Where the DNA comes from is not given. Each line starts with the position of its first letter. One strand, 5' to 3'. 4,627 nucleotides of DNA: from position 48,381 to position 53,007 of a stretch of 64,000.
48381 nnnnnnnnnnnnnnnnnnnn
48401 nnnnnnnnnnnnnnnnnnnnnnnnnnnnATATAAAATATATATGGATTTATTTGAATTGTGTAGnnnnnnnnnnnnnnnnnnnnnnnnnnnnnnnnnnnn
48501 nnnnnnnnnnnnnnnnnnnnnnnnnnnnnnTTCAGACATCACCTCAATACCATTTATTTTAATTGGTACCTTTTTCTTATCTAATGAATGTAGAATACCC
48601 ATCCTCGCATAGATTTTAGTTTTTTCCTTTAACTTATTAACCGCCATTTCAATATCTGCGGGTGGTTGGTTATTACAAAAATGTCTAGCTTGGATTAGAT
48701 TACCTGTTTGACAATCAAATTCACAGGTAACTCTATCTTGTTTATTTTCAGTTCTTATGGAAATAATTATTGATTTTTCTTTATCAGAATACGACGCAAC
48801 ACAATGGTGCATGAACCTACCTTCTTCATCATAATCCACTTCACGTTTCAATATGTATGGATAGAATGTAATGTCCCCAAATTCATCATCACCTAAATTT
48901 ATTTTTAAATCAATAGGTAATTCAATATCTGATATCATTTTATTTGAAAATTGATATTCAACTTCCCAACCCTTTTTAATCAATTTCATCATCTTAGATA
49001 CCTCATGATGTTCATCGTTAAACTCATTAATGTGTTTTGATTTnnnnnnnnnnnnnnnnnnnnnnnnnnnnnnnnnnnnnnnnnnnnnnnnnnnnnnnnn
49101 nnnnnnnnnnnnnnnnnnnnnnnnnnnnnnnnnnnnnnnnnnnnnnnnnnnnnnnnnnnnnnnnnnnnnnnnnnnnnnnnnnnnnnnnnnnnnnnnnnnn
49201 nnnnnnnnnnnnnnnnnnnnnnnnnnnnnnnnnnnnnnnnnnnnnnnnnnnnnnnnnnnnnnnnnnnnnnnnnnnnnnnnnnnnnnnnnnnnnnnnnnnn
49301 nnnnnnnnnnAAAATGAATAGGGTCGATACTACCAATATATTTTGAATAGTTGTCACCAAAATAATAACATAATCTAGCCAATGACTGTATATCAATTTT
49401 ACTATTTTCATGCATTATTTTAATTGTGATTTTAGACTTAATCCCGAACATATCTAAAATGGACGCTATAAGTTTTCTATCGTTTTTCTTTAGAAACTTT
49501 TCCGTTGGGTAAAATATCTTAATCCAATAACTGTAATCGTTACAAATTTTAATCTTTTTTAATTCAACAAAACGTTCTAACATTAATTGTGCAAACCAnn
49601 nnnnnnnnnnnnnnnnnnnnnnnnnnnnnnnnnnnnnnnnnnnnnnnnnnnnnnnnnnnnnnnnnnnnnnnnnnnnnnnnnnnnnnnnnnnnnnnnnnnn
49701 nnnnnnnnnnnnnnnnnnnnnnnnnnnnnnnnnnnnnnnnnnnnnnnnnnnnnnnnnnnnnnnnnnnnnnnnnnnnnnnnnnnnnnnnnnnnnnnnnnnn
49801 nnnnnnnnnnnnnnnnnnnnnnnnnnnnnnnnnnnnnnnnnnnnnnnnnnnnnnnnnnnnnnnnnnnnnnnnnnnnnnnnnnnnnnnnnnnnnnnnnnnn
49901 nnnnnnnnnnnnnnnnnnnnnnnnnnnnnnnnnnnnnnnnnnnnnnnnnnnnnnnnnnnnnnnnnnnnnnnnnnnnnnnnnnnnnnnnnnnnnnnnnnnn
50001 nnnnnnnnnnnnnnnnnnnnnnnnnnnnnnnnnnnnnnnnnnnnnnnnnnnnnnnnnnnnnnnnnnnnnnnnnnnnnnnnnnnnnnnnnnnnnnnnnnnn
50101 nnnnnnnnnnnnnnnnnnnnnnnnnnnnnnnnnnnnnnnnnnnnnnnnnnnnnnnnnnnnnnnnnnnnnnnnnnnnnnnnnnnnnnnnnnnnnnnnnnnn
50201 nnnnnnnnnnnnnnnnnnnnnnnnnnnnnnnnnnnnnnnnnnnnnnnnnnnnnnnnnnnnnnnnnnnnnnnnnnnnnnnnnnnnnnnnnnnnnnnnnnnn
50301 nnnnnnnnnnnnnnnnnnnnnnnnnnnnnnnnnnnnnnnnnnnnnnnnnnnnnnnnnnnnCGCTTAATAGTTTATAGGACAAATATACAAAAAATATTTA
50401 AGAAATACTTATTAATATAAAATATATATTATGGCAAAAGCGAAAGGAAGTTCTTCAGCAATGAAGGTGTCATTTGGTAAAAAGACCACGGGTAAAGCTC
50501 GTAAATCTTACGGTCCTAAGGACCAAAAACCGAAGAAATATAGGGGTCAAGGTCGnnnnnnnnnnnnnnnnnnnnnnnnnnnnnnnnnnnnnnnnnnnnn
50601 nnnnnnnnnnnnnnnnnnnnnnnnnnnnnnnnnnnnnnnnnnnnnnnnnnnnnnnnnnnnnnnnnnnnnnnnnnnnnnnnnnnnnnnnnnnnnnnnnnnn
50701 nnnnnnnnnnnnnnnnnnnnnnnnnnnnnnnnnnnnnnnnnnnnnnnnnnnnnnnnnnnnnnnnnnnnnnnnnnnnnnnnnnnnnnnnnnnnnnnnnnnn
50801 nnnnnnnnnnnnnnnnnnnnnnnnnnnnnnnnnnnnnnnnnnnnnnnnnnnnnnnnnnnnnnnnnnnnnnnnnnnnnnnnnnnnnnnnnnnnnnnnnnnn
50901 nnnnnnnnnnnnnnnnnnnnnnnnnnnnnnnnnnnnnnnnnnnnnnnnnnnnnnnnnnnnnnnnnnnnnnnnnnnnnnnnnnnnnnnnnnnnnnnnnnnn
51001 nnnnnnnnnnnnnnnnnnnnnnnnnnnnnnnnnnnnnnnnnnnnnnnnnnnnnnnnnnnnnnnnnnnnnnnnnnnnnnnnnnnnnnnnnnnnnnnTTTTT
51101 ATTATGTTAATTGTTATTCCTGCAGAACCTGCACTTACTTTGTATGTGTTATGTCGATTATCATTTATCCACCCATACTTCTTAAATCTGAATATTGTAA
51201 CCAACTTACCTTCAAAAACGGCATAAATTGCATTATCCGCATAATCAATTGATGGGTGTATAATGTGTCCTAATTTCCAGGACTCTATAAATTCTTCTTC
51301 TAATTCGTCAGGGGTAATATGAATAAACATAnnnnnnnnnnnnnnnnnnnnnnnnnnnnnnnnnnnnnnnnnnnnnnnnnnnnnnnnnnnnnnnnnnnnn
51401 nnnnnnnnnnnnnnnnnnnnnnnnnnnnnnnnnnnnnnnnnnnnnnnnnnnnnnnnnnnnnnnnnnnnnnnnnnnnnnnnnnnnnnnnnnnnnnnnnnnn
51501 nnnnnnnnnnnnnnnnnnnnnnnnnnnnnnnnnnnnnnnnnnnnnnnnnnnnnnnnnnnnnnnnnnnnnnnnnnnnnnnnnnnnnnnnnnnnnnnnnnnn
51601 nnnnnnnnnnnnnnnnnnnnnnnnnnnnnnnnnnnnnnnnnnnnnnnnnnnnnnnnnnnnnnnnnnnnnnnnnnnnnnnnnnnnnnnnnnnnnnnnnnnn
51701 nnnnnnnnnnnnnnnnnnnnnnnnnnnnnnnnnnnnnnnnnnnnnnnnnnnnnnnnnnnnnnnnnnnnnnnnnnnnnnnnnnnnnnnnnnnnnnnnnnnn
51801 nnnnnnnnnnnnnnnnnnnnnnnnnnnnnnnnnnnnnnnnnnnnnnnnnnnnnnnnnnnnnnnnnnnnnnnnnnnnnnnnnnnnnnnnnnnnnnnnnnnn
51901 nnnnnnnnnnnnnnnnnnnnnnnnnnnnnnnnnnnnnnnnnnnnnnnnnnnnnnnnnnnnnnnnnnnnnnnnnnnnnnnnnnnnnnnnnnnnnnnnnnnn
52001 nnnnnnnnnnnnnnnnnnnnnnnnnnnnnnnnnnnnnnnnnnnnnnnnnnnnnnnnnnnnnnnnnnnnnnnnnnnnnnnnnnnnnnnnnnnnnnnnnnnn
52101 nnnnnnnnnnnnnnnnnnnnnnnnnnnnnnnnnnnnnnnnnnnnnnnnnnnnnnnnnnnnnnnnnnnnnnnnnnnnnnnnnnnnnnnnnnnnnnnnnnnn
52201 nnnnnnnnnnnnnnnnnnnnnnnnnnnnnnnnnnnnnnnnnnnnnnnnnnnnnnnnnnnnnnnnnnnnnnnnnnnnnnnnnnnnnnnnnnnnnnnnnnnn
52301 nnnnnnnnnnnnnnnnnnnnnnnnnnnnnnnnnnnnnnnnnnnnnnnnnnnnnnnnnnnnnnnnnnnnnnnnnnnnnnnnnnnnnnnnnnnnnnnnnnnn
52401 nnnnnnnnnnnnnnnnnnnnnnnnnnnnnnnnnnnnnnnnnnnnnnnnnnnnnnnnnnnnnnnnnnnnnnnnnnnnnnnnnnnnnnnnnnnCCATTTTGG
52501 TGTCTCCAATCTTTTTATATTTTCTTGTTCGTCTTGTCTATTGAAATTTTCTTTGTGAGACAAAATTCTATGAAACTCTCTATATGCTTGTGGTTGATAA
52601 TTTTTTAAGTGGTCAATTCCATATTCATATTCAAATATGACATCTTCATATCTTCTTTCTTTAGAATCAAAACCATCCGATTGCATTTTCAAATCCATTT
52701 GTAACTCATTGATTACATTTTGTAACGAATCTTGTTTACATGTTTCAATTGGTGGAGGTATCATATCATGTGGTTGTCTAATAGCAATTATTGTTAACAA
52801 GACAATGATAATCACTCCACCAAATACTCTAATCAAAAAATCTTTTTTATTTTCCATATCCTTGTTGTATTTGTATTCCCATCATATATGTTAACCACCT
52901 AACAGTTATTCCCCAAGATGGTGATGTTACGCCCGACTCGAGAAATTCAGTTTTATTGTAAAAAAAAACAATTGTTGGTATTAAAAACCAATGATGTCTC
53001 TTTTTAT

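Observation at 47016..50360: Tandem pair of large paralogous proteins of unknown function next to the Dcm-like methyltransferase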

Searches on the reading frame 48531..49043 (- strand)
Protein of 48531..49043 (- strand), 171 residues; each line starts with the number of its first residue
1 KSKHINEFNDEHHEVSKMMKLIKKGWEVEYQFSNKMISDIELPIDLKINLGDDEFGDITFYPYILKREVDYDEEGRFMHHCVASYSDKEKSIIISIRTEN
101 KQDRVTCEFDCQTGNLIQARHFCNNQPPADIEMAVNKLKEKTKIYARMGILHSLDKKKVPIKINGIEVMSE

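Call 55: search_dna_similar(query=window:48531-49043:-, collection=plasmids, mode=protein, max_evalue=0.01, max_rows=25)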
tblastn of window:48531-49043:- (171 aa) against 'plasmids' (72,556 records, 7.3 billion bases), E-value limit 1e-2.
Records with a match: 11; places in all: 11; records where one place covers at least 80% of the query: 0.
Best place of each record, by identity: <60% 11.
By first word of the organism name: Enterococcus 8; Alicyclobacillus 1; Prevotella 1; Parabacteroides 1.
By predicted mobility (MOB-suite, as given by PLSDB): mobilizable 7; non-mobilizable 3; conjugative 1.
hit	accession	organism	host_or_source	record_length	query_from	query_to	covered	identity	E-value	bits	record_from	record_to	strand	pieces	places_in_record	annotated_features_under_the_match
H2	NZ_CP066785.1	Alicyclobacillus sp. ALC3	cell culture,acid mine drainage sediment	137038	34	138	61%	27.8%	2e-3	45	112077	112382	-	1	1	PcfJ domain-containing protein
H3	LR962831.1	Enterococcus faecalis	-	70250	47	140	55%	30.7%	7e-3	43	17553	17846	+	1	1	none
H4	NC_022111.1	Prevotella sp. oral taxon 299 str. F0039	Homo sapiens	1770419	55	124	41%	40.3%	4e-3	44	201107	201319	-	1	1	none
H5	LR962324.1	Enterococcus faecalis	-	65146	73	140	40%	33.8%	8e-3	43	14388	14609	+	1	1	none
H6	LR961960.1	Enterococcus faecalis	-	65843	73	140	40%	33.8%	8e-3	43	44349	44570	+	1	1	none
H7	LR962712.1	Enterococcus faecalis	-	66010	73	140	40%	33.8%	8e-3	43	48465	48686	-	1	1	none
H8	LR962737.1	Enterococcus faecalis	-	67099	73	140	40%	33.8%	8e-3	43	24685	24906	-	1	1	none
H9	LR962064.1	Enterococcus faecalis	-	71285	73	140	40%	33.8%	8e-3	43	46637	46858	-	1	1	none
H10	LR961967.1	Enterococcus faecalis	-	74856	73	140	40%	33.8%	8e-3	43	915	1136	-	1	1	none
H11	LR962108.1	Enterococcus faecalis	-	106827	73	140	40%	33.8%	8e-3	43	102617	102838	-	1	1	none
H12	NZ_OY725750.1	Parabacteroides distasonis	-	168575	73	124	30%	40.4%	1e-3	46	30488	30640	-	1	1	PcfJ domain-containing protein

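Call 56: get_annotated_region(hit=H12, flank=7000)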
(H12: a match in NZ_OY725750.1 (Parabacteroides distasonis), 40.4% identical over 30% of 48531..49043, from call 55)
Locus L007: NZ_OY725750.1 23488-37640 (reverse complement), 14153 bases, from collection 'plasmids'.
description: Parabacteroides distasonis strain Parabacteroides distasonis TSDC17.2-1.1 plasmid 5, complete sequence
organism: Parabacteroides distasonis (NCBI taxid 823)
taxonomy: Bacteria; Bacteroidota; Bacteroidia; Bacteroidales; Tannerellaceae; Parabacteroides; Parabacteroides distasonis
host: -; source: -; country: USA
typing (MOB-suite, as given by PLSDB): non-mobilizable
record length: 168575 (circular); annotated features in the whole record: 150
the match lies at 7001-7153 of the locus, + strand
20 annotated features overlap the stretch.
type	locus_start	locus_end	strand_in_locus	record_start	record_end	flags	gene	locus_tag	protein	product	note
CDS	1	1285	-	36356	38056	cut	-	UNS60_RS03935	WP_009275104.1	alkaline phosphatase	-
CDS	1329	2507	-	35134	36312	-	-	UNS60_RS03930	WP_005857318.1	Xaa-Pro peptidase family protein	GO:0006508 - proteolysis [Evidence IEA]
CDS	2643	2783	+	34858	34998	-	-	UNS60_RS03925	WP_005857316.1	hypothetical protein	-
CDS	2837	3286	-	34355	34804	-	-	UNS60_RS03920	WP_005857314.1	YhcH/YjgK/YiaL family protein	-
CDS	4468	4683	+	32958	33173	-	-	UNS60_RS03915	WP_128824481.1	hypothetical protein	-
CDS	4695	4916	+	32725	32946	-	-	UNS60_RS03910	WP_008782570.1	hypothetical protein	-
CDS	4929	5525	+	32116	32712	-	-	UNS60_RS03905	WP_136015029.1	hypothetical protein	-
CDS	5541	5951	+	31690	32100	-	-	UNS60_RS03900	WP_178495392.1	PcfK-like family protein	-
CDS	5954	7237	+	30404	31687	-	-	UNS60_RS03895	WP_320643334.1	PcfJ domain-containing protein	-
CDS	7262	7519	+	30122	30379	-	-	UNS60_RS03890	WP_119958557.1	hypothetical protein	-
CDS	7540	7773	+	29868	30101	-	-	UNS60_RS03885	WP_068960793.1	DUF3873 domain-containing protein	-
CDS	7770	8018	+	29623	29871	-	-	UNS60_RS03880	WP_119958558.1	hypothetical protein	-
CDS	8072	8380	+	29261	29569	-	-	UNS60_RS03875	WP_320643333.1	hypothetical protein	-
CDS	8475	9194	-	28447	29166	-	-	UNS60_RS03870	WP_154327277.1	hypothetical protein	-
CDS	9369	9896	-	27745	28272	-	-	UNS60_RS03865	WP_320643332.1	lysozyme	-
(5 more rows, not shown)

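Call 57: get_annotated_region(hit=H2, flank=7000)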
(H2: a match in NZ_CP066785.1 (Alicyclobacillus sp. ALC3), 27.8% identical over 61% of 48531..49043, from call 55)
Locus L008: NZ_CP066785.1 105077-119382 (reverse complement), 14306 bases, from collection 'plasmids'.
description: Alicyclobacillus sp. ALC3 plasmid unnamed, complete sequence
organism: Alicyclobacillus sp. ALC3 (NCBI taxid 2796143)
taxonomy: Bacteria; Bacillota; Bacilli; Bacillales; Alicyclobacillaceae; Alicyclobacillus; Alicyclobacillus sp. ALC3
host: -; source: cell culture,acid mine drainage sediment; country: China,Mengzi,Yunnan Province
typing (MOB-suite, as given by PLSDB): non-mobilizable
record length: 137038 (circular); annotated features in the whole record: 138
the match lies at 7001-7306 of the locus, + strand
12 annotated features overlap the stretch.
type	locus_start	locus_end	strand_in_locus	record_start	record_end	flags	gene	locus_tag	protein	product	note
CDS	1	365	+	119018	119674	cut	-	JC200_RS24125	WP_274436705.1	hypothetical protein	-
CDS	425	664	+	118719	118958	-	-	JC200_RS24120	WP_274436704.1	type II toxin-antitoxin system prevent-host-death family antitoxin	GO:0008219 - cell death [Evidence IEA]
CDS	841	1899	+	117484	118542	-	-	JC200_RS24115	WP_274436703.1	DUF6094 domain-containing protein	-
CDS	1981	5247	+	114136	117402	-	-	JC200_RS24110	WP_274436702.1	DEAD/DEAH box helicase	-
CDS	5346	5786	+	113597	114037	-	-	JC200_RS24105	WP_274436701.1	Cas9 inhibitor AcrIIA9 family protein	-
CDS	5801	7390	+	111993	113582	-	-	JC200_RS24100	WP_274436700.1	PcfJ domain-containing protein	-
CDS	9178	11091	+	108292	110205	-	-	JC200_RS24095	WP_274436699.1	N-6 DNA methylase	GO:0006306 - DNA methylation [Evidence IEA]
CDS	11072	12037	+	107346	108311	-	-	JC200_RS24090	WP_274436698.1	restriction endonuclease subunit S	GO:0006304 - DNA modification [Evidence IEA]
CDS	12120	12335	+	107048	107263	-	-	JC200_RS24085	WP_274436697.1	recombinase family protein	GO:0006310 - DNA recombination [Evidence IEA]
CDS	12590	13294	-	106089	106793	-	-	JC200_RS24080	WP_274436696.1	hypothetical protein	-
CDS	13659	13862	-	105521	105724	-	-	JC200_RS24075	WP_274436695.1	cold-shock protein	-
CDS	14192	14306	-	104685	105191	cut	-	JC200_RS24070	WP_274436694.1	hypothetical protein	-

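Call 97: get_annotated_region(hit=H3, flank=5000)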
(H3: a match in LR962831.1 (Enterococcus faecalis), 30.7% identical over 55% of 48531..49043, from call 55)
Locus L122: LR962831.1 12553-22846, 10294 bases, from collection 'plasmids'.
description: Enterococcus faecalis isolate 27688_1#67 genome assembly, plasmid: 2
organism: Enterococcus faecalis (NCBI taxid 1351)
taxonomy: Bacteria; Bacillota; Bacilli; Lactobacillales; Enterococcaceae; Enterococcus; Enterococcus faecalis
host: -; source: -; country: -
typing (MOB-suite, as given by PLSDB): mobilizable; replicon rep_cluster_976; relaxase MOBP
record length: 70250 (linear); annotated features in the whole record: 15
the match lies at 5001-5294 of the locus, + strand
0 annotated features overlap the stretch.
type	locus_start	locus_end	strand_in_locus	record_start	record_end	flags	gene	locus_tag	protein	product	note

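Call 99: search_protein_families(library=pfam, proteins=[L122:615-1550:+, L122:1818-2417:+, L122:2722-3252:+, L122:3532-3942:-, L122:4608-5318:+, L122:5861-6208:-, L122:6244-7926:-, L122:7930-8283:-, L122:8837-9280:-], max_evalue=0.001)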
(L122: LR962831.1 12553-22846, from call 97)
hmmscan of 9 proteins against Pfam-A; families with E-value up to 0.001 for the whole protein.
L122:615-1550:+ (312 aa): 0 families

L122:1818-2417:+ (200 aa): 1 family
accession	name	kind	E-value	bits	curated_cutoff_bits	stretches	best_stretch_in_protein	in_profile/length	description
PF02661.23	Fic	-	9.3e-13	49.3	24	1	46-129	7-93/93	Fic/DOC family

L122:2722-3252:+ (177 aa): 0 families

L122:3532-3942:- (137 aa): 1 family
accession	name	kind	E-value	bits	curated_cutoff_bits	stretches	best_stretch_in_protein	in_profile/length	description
PF02661.23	Fic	-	6.2e-16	59.5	24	1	3-87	1-93/93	Fic/DOC family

L122:4608-5318:+ (237 aa): 1 family
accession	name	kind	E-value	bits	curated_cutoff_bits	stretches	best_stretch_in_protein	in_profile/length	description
PF14284.11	PcfJ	-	1.2e-43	148.8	25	1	77-223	1-146/147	PcfJ-like protein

L122:5861-6208:- (116 aa): 0 families

L122:6244-7926:- (561 aa): 3 families
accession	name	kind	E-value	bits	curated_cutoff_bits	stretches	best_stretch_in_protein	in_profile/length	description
PF20874.2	Relaxase_M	-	2.8e-35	120.7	27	1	324-406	1-85/86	Relaxase central domain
PF03432.20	Relaxase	-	1.8e-30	106.3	24.6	1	45-199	1-131/132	MobA/VirD2-like, nuclease domain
PF11083.13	Relaxase_C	-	5.7e-28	98.1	30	1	422-545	2-124/125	C-terminal helical hairpin domain from relaxase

L122:7930-8283:- (118 aa): 2 families
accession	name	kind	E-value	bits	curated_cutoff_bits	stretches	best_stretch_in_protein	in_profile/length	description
PF05713.17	MobC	-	4.1e-09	37.2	23.2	1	64-105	3-43/45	Bacterial mobilisation protein (MobC)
PF21983.2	NikA-like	-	5.6e-09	36.5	27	1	8-79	2-72/72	Mobilization protein NikA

L122:8837-9280:- (148 aa): 1 family
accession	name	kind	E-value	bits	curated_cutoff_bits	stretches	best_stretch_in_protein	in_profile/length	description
PF18818.7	MPTase-PolyVal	-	6.7e-05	23.4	27.5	1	5-64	46-111/126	Zincin-like metallopeptidase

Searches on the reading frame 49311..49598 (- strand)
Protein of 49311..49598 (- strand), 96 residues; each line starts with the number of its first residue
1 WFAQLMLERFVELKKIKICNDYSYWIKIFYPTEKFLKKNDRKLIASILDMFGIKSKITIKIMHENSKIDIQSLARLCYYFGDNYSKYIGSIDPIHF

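Call 79: search_protein_families(library=pfam, alignment_id=A4, max_evalue=1)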
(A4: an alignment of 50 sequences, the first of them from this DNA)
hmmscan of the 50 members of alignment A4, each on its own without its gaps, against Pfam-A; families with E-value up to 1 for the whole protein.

A. member 1, seq(96 aa): 0 families

B. families by the number of members that match (of 50 scanned): 24 families
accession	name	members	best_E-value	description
PF01418.23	HTH_6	6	0.04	Helix-turn-helix domain, rpiR family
PF02536.19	mTERF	3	0.0057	mTERF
PF18371.6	FAD_SOX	3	0.021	Flavin adenine dinucleotide (FAD)-dependent sulfhydryl oxidase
PF23032.1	GBD_ELAPOR1-like_3rd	2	0.12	ELAPOR1-like, galactose-binding domain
PF09201.16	SRX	1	0.019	SRX, signal recognition particle receptor alpha subunit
PF18493.6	DUF5617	1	0.021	Domain of unknown function (DUF5617)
PF08463.15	EcoEI_R_C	1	0.047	EcoEI R protein C-terminal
PF06477.18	DUF1091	1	0.053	Protein of unknown function (DUF1091)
PF03943.19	TAP_C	1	0.055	TAP C-terminal domain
PF03337.18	Pox_F12L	1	0.057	Poxvirus F12L protein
PF10517.14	DM13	1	0.063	Electron transfer DM13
PF17165.9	DUF5121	1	0.066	Domain of unknown function (DUF5121)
PF12614.13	RRF_GI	1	0.073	Ribosome recycling factor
PF08326.17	ACC_central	1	0.077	Acetyl-CoA carboxylase, central region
PF22533.2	WIV_dom_3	1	0.082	Protein P1-like, WIV domain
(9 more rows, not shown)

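Call 80: search_solved_structures(query=A4, max_evalue=10, show_alignments=4)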
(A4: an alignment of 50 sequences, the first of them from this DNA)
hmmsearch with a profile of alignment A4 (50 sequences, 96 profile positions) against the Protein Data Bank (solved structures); distinct sequences matched with E-value up to 10: 2.
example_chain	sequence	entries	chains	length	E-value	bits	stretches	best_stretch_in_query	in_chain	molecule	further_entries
2yyn_A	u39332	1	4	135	0.4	14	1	13-35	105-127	Transcription intermediary factor 1-alpha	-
8agg_A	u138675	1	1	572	0.77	13.1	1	21-57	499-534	Phosphocholine hydrolase Lem3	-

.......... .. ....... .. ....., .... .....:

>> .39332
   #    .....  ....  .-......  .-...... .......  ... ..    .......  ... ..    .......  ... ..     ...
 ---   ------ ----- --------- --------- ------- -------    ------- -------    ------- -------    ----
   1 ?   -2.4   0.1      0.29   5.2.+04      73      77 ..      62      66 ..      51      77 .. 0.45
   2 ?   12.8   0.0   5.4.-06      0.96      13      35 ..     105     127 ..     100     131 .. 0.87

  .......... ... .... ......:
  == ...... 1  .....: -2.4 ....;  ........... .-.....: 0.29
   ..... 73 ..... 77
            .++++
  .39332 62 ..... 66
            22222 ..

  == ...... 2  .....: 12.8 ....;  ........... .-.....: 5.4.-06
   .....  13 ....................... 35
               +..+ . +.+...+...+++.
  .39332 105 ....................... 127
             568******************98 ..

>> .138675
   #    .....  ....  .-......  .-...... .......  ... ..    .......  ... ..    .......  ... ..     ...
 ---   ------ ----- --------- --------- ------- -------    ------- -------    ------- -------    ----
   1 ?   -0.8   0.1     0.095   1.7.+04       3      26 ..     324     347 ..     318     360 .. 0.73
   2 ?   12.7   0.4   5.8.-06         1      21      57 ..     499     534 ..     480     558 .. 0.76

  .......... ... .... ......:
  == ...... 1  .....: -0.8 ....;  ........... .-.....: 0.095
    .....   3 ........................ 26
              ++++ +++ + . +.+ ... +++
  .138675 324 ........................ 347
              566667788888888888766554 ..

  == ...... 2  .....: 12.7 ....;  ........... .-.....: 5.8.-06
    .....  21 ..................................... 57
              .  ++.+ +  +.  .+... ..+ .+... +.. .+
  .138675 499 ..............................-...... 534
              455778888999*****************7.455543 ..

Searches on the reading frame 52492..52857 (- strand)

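Call 59: search_protein_families(library=pfam, proteins=[window:52492-52857:-], max_evalue=0.1)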
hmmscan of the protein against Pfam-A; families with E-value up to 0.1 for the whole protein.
window:52492-52857:- (122 aa): 2 families
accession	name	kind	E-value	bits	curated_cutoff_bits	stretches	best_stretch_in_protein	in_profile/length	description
PF02138.23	Beach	-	0.022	14.6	26.8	1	53-122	110-182/276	Beige/BEACH domain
PF10473.14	CENP-F_leu_zip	-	0.025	15.1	34.5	1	40-119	17-101/140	Leucine-rich repeats of kinetochore protein Cenp-F/LEK1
